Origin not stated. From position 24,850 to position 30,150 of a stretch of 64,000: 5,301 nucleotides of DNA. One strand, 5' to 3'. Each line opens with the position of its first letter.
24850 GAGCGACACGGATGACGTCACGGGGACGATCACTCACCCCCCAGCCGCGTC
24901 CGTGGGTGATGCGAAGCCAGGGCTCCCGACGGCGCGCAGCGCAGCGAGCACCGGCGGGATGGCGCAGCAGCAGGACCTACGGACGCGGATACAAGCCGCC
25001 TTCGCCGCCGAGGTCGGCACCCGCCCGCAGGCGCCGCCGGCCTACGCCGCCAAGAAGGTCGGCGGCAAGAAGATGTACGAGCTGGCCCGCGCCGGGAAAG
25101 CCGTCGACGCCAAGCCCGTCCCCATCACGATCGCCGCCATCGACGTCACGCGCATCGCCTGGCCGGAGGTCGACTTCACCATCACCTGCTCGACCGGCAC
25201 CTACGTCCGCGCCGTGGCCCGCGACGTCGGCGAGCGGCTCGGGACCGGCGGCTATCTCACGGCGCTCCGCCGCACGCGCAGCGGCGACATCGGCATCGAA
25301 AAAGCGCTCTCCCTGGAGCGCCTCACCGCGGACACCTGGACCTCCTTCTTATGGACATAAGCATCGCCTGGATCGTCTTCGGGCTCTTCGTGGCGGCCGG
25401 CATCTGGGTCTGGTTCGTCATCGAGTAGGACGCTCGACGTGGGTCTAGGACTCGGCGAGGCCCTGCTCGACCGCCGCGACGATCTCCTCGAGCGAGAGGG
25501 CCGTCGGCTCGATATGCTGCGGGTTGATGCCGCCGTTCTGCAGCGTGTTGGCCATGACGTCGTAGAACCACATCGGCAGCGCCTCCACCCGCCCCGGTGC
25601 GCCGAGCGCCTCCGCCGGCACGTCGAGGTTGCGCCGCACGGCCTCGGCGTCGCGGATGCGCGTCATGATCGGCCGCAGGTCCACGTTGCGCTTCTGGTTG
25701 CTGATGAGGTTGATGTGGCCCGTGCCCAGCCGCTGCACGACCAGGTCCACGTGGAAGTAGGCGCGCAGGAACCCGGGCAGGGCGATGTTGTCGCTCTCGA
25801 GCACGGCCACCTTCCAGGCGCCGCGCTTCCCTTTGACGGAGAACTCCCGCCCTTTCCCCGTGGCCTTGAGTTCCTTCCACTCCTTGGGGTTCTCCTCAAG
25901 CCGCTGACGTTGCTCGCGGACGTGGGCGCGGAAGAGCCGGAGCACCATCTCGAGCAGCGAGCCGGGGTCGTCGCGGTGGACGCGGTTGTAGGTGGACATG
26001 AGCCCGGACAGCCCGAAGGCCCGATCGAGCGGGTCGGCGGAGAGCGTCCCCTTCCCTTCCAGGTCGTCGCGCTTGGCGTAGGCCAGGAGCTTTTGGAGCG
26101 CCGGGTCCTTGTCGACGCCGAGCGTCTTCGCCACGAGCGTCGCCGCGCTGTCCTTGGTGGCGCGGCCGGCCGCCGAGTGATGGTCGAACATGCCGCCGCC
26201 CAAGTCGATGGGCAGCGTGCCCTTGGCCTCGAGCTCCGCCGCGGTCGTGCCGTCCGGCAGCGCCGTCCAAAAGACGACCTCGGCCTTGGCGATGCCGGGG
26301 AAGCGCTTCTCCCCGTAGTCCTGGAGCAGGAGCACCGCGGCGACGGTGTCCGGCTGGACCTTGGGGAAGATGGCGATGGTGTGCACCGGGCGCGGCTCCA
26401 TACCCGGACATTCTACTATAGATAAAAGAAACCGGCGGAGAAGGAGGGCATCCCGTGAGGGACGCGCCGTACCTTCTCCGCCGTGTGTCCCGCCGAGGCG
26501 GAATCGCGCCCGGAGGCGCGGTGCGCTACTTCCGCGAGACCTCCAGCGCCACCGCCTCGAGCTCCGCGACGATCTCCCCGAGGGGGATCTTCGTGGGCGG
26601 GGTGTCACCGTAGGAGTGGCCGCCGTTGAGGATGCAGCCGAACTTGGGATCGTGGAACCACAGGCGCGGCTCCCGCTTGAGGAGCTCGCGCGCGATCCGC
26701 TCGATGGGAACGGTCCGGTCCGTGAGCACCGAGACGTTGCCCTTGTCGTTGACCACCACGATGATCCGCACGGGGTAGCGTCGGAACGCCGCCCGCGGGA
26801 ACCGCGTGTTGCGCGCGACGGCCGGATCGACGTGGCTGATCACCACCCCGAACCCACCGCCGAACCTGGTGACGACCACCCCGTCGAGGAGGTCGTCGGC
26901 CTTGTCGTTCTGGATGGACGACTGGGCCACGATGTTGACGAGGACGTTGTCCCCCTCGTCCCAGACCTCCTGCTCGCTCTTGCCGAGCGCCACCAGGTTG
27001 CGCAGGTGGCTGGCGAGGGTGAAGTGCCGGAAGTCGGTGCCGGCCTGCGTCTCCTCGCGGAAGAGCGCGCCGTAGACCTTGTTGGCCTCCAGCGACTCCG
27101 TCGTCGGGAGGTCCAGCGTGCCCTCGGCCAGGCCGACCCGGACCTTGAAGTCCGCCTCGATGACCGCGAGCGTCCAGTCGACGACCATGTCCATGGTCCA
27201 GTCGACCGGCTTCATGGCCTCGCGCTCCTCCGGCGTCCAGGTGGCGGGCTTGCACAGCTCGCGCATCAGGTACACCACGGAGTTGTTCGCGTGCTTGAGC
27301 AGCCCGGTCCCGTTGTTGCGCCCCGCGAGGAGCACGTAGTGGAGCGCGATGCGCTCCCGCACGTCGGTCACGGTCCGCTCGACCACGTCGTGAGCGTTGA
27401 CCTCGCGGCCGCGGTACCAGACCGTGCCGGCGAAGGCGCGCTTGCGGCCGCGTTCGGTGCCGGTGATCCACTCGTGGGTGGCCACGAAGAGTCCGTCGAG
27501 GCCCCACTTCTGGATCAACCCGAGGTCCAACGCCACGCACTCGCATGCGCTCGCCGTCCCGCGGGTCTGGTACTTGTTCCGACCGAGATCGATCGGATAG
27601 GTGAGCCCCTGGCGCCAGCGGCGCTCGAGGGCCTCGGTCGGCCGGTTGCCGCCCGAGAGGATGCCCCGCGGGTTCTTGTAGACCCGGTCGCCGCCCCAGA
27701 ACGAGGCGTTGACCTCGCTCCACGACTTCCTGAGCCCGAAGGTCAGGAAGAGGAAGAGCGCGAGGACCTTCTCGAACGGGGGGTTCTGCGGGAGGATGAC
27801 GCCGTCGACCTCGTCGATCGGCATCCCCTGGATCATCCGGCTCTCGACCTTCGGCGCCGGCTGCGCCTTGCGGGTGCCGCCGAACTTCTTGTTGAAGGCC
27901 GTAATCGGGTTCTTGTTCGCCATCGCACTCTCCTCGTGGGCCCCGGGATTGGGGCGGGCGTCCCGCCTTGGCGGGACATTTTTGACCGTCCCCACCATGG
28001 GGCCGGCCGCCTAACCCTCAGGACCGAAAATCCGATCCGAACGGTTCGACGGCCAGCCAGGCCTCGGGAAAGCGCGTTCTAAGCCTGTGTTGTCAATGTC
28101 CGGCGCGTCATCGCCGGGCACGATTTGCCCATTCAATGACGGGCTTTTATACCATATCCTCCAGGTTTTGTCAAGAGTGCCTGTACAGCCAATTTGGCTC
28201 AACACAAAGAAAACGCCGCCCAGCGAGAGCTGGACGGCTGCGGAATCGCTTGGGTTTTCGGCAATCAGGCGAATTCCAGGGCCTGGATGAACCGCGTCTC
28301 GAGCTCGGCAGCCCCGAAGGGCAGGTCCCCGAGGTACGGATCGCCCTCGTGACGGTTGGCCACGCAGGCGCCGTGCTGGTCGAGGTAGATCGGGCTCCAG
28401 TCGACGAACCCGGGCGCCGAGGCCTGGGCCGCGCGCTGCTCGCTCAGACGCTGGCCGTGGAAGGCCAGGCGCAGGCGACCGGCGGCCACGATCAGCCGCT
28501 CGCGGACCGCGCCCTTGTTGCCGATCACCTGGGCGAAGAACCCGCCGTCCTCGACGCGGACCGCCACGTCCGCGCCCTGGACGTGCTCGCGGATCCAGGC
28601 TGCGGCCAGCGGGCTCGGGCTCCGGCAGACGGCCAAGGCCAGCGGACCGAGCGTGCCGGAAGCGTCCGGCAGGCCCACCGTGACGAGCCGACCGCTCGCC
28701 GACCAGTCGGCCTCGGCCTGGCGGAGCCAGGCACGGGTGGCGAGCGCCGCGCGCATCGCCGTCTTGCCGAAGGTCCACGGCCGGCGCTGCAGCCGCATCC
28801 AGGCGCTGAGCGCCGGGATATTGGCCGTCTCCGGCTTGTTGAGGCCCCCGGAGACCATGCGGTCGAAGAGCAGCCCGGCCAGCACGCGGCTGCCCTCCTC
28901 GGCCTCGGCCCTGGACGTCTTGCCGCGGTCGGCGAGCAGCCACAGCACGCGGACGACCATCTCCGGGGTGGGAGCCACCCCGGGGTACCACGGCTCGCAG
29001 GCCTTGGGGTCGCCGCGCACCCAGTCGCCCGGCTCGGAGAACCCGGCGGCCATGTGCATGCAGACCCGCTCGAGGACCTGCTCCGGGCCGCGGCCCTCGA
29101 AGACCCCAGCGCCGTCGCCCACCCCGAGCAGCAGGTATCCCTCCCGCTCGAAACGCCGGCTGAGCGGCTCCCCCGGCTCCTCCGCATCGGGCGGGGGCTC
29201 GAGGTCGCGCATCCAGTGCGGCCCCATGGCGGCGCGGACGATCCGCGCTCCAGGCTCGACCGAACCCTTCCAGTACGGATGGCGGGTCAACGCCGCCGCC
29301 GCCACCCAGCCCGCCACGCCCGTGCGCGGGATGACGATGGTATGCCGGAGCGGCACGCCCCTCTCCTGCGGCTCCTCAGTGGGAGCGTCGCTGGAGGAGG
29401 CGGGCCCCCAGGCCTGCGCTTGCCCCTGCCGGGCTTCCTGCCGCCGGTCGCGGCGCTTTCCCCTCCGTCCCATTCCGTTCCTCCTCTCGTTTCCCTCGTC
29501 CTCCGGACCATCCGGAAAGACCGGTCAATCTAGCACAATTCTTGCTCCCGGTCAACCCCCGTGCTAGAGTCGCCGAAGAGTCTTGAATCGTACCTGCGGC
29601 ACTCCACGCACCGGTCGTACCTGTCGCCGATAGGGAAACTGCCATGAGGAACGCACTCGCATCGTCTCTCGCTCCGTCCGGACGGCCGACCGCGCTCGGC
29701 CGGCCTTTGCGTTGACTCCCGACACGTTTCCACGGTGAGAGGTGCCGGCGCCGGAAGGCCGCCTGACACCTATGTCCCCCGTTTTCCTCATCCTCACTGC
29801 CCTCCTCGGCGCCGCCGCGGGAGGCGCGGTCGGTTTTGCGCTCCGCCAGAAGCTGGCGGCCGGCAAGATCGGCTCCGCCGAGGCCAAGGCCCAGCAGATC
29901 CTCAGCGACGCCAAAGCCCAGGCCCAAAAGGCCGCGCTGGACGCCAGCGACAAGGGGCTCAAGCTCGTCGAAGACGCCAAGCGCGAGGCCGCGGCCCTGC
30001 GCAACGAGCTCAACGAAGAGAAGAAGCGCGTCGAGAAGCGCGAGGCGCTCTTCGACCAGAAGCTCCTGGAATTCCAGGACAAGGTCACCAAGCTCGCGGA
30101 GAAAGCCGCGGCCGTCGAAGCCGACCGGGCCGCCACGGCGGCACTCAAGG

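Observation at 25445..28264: Unknown 465-aa and 318-aa gene pair driven by a canonical promoter with a roughly 215-nt structured leader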

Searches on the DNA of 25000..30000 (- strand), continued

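Call 77: search_with_rna_model(model_id=R1, source=L130, start=200, end=600, filters=off, max_evalue=10, show_alignments=2)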
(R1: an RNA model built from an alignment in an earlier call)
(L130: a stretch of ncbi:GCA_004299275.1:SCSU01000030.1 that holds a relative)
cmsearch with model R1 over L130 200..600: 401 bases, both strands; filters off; matches with E-value up to 10: 21.
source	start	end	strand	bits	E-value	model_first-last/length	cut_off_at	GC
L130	337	356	-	0.9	0.25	173-192/229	no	0.8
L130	302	370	+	0.4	0.36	1-229/229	no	0.57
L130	406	424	+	0.3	0.37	193-211/229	no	0.74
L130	446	509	-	-0.2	0.51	1-229/229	no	0.66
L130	410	423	-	-2.7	2.6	176-189/229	no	0.71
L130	526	535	+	-2.8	2.8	138-147/229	no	0.7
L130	238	283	+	-3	3.3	35-226/229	no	0.43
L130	477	496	+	-3.2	3.7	173-192/229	no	0.8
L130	564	579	+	-3.3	4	175-190/229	no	0.75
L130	431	441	-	-3.5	4.5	14-24/229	no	0.55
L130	221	232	+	-3.6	4.7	198-209/229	no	0.58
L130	521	525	-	-3.6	4.8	1-229/229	no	0.6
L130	247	253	-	-3.9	5.6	1-229/229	no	0.43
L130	539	545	+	-3.9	5.6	1-229/229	no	0.29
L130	221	232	-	-4.3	7.4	177-188/229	no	0.58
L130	573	585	-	-4.4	7.9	13-25/229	no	0.62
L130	201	205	-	-4.4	8.1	1-229/229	no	0.6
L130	513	519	-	-4.4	8.2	1-229/229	no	0.57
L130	372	391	+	-4.4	8.3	194-211/229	no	0.6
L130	330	335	-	-4.5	8.5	1-229/229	no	0.67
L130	206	218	-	-4.5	8.6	94-106/229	no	0.23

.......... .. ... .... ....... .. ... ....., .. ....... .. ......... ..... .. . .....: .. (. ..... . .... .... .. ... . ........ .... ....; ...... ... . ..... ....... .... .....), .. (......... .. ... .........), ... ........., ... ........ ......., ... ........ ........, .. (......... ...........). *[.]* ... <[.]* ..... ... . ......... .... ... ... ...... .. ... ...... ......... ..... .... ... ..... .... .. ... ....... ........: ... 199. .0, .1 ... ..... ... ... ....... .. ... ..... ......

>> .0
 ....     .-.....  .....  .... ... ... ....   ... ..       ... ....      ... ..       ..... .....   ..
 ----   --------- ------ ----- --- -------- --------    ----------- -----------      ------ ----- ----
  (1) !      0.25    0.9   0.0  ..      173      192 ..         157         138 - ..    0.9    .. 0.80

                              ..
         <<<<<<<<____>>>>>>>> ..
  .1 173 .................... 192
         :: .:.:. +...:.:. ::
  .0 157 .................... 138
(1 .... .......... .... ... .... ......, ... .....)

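Call 82: search_rna_families(sources=[L003, L005, L007, L008, L009], threshold=evalue, max_evalue=5)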
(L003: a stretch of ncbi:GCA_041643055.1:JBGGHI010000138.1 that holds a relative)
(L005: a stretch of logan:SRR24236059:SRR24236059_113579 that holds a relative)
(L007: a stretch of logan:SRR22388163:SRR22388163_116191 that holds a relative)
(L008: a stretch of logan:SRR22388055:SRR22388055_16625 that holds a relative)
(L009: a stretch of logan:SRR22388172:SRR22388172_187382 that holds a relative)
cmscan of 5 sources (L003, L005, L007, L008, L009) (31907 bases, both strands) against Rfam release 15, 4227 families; matches with E-value up to 5: 1.
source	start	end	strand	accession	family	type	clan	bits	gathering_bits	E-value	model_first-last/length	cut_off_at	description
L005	3618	3686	+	RF00988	mir-657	Gene; miRNA;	-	25.1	69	0.85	1-86/86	no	mir-657 microRNA precursor family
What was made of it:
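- On Any Rfam 15 RNA family (riboswitches, leaders, 6S, SRP, RNase P, tmRNA, sRNAs): Call 82 (5 relatives, E<=5): nothing in the leaders.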

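Call 93: search_with_rna_model(model_id=R1, sources=[L133, L134, L135, L136, L137, L138, L139], max_evalue=1, show_alignments=1)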
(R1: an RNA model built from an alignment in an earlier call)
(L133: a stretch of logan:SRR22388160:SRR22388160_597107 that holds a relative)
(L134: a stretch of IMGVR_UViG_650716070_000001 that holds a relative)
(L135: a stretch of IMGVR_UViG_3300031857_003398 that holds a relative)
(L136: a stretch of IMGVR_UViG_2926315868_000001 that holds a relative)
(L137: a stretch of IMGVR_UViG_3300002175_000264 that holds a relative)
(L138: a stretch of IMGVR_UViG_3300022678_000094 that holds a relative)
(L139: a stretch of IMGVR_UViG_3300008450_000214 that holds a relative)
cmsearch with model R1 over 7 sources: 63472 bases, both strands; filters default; matches with E-value up to 1: 1.
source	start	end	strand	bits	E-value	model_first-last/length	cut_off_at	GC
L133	1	45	+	31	1.2e-07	185-229/229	5'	0.67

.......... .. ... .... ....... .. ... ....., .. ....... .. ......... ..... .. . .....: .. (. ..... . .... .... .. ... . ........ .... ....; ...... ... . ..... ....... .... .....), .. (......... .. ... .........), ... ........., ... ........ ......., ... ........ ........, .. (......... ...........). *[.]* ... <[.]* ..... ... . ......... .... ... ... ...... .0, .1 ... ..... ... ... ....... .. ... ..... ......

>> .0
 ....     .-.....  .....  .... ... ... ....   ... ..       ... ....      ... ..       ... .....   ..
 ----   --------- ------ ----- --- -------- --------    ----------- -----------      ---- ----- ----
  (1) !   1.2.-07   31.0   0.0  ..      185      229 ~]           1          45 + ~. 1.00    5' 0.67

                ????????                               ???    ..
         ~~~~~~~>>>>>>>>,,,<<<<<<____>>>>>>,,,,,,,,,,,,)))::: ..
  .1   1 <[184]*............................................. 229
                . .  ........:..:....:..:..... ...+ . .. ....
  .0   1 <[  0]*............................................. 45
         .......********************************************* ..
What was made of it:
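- An eighth, contig-truncated copy is in L133 (call 93).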
